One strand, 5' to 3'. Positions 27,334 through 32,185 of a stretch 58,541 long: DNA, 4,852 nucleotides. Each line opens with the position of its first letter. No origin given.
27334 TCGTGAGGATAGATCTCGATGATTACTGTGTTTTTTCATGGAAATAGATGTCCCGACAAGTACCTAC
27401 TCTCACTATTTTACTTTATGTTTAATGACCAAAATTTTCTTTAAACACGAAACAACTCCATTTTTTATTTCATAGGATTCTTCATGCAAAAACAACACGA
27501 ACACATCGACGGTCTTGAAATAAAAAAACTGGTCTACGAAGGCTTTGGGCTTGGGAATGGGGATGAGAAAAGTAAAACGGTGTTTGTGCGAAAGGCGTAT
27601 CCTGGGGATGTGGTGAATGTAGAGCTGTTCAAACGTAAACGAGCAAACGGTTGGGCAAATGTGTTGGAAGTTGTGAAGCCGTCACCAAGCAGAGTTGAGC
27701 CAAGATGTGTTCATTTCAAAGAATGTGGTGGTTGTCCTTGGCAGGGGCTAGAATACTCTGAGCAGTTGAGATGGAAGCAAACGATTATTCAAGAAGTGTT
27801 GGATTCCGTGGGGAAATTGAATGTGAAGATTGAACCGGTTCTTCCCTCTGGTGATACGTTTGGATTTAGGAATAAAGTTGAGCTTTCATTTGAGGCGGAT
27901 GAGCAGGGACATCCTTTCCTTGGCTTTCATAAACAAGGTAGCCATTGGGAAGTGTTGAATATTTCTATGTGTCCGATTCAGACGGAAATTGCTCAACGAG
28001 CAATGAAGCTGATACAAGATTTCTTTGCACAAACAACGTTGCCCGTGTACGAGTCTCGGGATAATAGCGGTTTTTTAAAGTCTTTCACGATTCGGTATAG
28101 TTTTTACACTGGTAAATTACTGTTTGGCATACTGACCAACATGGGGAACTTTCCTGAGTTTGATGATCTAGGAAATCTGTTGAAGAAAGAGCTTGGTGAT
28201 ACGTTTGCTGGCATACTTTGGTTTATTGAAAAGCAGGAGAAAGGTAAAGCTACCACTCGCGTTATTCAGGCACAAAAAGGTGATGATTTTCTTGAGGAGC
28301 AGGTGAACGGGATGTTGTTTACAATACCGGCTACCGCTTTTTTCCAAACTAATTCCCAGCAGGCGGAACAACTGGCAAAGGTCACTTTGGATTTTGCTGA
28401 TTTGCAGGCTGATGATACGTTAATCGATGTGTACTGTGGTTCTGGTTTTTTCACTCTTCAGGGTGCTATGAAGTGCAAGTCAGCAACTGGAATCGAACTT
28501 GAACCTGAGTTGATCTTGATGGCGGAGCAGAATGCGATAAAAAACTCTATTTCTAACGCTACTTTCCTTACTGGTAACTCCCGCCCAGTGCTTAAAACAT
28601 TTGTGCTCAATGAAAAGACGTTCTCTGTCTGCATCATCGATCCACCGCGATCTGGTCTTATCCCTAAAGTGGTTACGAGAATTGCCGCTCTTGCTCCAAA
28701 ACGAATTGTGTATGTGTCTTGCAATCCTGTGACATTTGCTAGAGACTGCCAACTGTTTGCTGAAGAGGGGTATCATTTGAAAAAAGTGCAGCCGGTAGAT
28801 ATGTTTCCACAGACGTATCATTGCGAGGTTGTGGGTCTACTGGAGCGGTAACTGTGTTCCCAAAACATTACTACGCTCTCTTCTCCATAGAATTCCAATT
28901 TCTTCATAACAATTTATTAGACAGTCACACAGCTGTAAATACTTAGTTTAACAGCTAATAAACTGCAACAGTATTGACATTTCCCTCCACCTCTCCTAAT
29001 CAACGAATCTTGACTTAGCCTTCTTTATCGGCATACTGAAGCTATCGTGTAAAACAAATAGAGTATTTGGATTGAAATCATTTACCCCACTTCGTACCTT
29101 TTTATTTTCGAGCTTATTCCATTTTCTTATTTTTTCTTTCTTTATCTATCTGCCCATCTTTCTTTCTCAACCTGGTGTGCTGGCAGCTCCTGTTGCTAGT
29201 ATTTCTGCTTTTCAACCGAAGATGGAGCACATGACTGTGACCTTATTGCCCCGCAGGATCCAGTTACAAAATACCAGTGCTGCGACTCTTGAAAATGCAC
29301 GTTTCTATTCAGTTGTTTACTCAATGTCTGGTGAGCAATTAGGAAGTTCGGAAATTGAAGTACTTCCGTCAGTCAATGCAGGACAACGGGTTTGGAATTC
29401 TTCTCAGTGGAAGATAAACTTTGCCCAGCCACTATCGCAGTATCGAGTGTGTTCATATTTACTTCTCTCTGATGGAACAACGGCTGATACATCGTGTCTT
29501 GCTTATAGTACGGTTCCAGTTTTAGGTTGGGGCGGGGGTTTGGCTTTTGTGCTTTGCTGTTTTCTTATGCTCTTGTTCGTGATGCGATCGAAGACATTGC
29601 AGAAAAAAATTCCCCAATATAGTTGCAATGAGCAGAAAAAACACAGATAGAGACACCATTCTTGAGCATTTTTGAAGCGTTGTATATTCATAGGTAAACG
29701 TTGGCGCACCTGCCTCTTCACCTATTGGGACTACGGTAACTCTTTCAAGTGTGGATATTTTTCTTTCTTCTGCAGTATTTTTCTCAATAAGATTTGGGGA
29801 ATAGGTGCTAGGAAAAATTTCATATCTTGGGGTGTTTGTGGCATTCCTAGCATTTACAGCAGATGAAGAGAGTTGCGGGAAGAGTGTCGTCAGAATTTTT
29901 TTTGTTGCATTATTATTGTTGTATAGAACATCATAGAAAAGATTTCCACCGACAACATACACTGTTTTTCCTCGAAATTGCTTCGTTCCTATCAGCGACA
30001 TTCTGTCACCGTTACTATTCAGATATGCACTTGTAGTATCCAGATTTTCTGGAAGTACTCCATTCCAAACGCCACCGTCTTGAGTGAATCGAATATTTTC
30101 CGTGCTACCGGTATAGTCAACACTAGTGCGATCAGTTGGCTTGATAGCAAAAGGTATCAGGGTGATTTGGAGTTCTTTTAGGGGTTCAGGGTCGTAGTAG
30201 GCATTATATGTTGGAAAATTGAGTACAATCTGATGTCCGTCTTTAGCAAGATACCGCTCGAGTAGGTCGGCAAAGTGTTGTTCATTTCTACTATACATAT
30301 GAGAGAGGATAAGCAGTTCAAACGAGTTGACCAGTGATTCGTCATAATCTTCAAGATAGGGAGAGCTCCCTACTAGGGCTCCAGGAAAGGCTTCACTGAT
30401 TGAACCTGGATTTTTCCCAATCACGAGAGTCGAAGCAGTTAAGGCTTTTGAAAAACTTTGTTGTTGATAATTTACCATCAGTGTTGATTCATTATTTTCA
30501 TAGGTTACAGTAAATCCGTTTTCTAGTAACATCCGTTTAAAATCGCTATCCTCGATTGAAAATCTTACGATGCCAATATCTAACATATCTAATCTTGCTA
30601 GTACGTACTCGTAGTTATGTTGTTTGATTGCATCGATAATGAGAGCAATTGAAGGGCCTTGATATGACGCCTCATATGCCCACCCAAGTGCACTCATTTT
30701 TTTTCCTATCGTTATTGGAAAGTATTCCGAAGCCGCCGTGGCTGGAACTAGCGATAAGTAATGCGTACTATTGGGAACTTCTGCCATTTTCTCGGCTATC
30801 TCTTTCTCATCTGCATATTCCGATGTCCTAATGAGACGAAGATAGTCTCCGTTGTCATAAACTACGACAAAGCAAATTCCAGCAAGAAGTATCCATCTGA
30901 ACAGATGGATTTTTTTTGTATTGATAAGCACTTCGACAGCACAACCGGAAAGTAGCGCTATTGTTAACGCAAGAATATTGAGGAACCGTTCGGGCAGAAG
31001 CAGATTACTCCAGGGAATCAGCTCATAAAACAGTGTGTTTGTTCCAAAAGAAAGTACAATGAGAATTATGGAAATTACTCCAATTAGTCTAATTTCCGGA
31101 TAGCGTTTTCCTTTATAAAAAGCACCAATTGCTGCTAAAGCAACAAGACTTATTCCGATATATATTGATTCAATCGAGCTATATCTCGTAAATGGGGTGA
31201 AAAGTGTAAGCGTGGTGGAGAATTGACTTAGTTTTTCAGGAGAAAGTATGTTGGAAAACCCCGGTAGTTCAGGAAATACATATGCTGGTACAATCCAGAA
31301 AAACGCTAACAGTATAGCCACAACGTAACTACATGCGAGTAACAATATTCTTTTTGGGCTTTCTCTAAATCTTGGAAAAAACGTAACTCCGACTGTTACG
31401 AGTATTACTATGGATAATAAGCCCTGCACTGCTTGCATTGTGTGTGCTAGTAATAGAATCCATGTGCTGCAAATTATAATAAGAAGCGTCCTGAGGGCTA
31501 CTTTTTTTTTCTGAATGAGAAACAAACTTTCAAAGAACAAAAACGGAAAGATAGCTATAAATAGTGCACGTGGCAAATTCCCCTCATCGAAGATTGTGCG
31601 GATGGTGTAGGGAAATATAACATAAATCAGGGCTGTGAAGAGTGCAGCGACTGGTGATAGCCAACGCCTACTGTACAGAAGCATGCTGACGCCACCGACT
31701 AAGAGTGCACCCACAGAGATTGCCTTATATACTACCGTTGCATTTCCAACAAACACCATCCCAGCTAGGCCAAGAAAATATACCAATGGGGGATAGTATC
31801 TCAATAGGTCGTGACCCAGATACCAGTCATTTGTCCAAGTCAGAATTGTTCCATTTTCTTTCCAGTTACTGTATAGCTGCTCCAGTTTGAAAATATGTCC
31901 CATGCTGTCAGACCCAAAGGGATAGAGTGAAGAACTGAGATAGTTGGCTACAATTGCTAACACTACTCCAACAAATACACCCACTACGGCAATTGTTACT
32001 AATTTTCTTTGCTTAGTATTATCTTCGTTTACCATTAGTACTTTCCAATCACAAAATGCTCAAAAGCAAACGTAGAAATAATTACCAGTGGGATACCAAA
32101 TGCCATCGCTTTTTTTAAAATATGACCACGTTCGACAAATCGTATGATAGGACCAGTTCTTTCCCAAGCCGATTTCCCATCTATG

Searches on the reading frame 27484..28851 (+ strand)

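Call 32: search_protein_families(library=ncbifam, proteins=[window:27484-28851:+], max_evalue=1e-10)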
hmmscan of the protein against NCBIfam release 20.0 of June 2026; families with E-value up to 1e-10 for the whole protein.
window:27484-28851:+ (455 aa): 7 families
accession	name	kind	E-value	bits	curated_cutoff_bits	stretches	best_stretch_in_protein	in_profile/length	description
TIGR00479.1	rumA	equivalog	1.5e-102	343.6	183.55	1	21-448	4-432/432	23S rRNA (uracil(1939)-C(5))-methyltransferase RlmD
NF009639.0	PRK13168.1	equivalog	3e-78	263.6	458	1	3-455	11-445/446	23S rRNA (uracil(1939)-C(5))-methyltransferase RlmD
NF002910.0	PRK03522.2-3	equivalog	3.4e-44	151.4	558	1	74-455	2-382/383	23S rRNA (uracil(747)-C(5))-methyltransferase RlmC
TIGR02085.1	meth_trns_rumB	equivalog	6.1e-44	150.5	429.5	1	78-455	7-374/374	23S rRNA (uracil(747)-C(5))-methyltransferase RlmC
NF002909.0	PRK03522.2-1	equivalog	1.3e-43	149.6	553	1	75-455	3-373/374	23S rRNA (uracil(747)-C(5))-methyltransferase RlmC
TIGR02143.1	trmA_only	equivalog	9.1e-19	67.6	334.65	1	262-454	150-350/352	tRNA (uridine(54)-C5)-methyltransferase TrmA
NF002913.0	PRK03522.2-6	equivalog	4.6e-11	42.7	537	0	382-455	269-340/342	23S rRNA (uracil(747)-C(5))-methyltransferase RlmC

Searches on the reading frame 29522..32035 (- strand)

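Call 32: search_protein_families(library=ncbifam, proteins=[window:29522-32035:-], max_evalue=1e-10)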
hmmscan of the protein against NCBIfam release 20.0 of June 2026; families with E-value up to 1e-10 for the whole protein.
window:29522-32035:- (837 aa): 0 families

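Call 66: search_protein_families(library=pfam, proteins=[window:29522-32035:-], max_evalue=0.0001)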
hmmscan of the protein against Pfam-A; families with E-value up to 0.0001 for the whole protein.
window:29522-32035:- (837 aa): 1 family
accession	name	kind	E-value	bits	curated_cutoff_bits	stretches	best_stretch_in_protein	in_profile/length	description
PF10131.15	PTPS_related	-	1.5e-66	225.6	26.4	1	78-701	1-620/621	6-pyruvoyl-tetrahydropterin synthase related domain; membrane protein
